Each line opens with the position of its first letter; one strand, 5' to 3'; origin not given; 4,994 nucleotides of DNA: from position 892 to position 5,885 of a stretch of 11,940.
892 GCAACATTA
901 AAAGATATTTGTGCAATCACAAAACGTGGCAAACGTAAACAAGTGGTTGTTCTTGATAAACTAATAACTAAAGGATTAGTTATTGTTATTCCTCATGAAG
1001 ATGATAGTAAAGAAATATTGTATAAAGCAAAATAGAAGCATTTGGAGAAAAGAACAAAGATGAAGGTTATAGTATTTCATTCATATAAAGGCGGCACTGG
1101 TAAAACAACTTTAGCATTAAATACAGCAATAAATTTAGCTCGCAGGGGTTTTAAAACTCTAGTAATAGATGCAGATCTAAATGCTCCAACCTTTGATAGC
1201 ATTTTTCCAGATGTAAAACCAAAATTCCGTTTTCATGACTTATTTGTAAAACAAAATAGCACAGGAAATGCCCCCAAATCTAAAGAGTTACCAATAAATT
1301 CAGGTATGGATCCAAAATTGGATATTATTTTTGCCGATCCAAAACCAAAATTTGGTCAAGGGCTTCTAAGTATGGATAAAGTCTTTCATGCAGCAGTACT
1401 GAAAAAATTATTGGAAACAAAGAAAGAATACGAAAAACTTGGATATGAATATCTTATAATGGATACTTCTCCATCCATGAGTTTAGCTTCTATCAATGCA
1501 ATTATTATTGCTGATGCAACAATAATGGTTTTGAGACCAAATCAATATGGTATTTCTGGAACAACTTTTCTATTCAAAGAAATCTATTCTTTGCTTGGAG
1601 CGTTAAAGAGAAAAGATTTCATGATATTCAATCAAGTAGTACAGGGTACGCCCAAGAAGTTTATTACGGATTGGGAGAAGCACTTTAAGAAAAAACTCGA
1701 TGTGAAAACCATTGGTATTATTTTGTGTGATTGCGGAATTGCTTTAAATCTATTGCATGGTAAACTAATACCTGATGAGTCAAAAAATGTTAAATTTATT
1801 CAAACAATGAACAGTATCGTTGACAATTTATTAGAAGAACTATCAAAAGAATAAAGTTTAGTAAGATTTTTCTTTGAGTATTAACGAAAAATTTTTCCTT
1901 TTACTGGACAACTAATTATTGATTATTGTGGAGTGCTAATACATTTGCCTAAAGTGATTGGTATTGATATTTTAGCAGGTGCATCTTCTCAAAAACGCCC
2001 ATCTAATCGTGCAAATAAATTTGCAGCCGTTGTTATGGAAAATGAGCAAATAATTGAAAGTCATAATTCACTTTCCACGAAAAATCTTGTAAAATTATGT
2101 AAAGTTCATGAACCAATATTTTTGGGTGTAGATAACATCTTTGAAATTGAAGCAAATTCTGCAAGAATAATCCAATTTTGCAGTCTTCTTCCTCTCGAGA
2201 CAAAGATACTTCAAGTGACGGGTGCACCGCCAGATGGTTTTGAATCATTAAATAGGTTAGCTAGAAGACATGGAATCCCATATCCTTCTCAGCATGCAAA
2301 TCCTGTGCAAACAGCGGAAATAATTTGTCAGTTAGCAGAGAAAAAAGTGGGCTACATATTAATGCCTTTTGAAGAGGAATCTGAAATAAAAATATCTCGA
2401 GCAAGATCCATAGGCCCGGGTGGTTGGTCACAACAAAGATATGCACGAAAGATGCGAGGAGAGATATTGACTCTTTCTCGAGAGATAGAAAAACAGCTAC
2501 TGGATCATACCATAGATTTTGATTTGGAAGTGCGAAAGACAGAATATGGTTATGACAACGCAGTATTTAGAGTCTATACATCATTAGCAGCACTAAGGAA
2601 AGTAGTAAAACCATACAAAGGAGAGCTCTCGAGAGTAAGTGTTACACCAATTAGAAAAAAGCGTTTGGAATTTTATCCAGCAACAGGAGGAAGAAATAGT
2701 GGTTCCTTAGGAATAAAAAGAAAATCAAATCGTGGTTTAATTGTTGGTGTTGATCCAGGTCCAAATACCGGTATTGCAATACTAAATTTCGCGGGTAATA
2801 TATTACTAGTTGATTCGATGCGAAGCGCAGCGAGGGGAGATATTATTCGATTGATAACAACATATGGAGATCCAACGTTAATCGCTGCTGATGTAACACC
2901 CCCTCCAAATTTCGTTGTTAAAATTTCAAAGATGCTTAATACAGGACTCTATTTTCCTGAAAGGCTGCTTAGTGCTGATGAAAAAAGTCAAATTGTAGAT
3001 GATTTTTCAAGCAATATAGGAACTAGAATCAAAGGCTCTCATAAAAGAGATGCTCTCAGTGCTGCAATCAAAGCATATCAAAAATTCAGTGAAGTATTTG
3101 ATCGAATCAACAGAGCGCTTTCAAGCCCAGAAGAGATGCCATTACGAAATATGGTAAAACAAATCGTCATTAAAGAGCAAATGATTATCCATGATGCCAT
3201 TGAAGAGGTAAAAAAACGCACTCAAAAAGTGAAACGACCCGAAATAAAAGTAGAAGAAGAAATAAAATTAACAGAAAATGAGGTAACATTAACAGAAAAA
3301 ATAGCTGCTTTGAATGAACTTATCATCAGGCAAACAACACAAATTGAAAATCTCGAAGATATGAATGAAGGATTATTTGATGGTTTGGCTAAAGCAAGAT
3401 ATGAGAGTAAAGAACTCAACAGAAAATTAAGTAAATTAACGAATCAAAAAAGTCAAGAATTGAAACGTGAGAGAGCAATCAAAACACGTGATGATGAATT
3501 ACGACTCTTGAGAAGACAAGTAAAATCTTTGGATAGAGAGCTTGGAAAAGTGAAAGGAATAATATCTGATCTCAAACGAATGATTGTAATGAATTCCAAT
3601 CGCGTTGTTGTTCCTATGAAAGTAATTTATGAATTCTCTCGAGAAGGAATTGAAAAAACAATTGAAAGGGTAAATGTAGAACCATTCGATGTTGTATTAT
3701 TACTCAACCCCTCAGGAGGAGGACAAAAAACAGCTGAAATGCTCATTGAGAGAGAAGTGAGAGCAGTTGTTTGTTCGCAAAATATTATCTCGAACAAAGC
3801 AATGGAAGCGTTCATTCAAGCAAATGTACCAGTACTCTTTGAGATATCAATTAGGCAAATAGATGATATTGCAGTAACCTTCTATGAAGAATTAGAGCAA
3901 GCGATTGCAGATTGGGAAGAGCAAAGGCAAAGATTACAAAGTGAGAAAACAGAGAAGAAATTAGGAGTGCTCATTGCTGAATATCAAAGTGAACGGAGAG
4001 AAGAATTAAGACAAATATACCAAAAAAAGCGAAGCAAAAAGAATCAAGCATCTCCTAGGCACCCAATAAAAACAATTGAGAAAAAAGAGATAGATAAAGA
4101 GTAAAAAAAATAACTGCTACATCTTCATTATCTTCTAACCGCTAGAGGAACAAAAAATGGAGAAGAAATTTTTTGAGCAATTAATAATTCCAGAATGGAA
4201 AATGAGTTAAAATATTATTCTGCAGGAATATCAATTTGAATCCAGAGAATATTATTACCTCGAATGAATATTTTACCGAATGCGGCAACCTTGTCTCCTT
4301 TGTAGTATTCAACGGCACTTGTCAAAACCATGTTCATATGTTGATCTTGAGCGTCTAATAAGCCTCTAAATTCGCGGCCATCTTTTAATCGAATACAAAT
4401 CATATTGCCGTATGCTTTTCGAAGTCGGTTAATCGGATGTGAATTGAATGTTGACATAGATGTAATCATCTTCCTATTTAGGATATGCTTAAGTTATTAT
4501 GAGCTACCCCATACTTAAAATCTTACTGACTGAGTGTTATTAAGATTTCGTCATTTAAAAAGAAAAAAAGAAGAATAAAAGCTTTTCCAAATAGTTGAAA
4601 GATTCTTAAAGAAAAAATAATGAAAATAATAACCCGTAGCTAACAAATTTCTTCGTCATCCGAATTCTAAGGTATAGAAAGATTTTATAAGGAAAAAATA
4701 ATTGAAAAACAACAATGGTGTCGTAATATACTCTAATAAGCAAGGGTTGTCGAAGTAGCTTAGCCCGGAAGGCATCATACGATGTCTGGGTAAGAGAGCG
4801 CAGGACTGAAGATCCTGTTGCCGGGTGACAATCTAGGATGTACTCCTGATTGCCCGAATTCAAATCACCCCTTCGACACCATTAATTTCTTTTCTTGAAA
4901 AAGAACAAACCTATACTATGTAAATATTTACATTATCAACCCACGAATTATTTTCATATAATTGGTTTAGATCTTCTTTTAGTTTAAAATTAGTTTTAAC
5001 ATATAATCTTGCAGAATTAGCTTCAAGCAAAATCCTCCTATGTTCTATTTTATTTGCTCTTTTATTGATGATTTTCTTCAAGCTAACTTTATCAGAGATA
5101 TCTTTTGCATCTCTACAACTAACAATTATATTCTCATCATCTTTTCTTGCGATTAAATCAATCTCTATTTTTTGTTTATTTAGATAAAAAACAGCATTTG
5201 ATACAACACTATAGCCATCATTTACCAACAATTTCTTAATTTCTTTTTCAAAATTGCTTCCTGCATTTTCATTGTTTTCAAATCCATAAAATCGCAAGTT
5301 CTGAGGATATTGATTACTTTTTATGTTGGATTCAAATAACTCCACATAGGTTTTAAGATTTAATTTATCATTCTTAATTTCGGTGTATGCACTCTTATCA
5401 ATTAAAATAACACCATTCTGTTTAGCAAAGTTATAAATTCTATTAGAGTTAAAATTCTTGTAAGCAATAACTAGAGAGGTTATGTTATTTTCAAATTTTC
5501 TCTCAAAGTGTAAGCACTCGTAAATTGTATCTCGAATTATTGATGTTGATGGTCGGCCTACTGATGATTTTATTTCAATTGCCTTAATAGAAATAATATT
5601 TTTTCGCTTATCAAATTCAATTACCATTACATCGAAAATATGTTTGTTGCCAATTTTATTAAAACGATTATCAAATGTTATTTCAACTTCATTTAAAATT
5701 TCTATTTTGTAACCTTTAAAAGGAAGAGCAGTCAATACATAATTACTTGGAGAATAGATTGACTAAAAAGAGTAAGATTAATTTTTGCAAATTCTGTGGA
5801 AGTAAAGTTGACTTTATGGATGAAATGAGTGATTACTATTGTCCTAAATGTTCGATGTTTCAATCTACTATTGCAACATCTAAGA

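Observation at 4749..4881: Hidden tRNA-Phe split by two non-canonical BHB introns, both at the tRNA elbow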

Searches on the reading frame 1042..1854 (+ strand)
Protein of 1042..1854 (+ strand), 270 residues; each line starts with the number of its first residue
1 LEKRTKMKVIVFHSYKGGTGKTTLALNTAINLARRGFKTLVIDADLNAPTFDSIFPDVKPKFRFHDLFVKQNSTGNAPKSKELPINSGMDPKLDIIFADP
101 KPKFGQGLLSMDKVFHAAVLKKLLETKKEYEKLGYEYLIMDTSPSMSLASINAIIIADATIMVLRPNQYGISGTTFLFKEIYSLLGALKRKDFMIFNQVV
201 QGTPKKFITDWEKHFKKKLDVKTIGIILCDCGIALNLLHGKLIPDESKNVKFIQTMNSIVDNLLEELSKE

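Call 9: search_protein_families(library=pfam, proteins=[window:1042-1854:+])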
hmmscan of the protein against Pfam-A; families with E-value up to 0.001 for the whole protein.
window:1042-1854:+ (270 aa): 6 families
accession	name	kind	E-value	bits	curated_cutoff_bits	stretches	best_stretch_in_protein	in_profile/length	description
PF13614.12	AAA_31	-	1.1e-21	78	27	1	7-184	1-167/177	AAA domain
PF01656.29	CbiA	-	8.7e-12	45.5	25.4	1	10-226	1-108/125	CobQ/CobB/MinD/ParA nucleotide binding domain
PF10609.15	ParA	-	6.1e-10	39.4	27.1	1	8-55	4-51/246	NUBPL iron-transfer P-loop NTPase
PF07015.17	VirC1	-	2e-07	31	24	1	7-49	1-43/231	VirC1 protein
PF02374.21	ArsA_ATPase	-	2.4e-07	30.7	24.3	1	10-45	3-38/305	Anion-transporting ATPase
PF09140.17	MipZ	-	3.1e-06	27.1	20.7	1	9-60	2-53/262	ATPase MipZ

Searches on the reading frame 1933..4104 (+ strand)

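Call 9: search_protein_families(library=pfam, proteins=[window:1933-4104:+])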
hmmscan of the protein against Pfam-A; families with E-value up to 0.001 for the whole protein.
window:1933-4104:+ (723 aa): 1 family
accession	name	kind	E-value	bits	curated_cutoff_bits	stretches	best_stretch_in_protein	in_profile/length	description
PF04312.18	DUF460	-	4e-35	120.9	28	1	233-378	7-135/135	Protein of unknown function (DUF460)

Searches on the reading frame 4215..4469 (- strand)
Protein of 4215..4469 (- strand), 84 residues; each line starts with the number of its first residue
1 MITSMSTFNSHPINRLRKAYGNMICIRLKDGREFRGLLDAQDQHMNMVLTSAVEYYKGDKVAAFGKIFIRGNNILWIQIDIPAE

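Call 9: search_protein_families(library=pfam, proteins=[window:4215-4469:-])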
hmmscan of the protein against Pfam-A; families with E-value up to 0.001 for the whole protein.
window:4215-4469:- (84 aa): 1 family
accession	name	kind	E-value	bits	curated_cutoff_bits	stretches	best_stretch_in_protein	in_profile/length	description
PF01423.28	LSM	-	2.2e-20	72.5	23.4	1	16-78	3-65/66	LSM domain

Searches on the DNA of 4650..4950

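Call 70: search_rna_families(source=window, start=4650, end=4950, threshold=evalue, max_evalue=10, show_alignments=2)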
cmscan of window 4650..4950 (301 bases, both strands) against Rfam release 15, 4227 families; matches with E-value up to 10: 1.
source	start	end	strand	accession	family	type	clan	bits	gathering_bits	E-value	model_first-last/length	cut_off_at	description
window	4824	4909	-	RF02615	BSR0626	Gene; sRNA;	-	13.5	155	5.8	1-128/128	no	Brucella sRNA 0626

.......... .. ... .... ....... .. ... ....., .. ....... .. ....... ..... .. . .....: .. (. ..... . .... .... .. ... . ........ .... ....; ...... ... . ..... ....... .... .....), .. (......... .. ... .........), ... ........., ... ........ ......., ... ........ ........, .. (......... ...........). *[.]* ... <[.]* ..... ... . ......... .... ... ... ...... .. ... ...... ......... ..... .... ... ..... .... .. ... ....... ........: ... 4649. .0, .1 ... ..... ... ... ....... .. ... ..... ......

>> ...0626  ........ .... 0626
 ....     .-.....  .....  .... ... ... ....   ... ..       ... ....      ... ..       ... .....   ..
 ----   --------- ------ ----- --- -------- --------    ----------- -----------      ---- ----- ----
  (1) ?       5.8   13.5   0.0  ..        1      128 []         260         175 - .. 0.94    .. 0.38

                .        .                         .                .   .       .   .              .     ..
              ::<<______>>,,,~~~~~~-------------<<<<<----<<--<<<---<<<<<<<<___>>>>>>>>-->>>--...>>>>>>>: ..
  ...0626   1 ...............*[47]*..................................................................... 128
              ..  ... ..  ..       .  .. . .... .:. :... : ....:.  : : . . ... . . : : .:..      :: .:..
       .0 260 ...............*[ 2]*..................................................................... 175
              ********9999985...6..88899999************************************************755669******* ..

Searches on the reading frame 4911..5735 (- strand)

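Call 9: search_protein_families(library=pfam, proteins=[window:4911-5735:-])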
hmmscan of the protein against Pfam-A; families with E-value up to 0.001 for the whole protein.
window:4911-5735:- (274 aa): 1 family
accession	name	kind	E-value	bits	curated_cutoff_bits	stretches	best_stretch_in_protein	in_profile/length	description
PF04471.18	Mrr_cat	-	0.00011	22.7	21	0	159-221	6-65/115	Restriction endonuclease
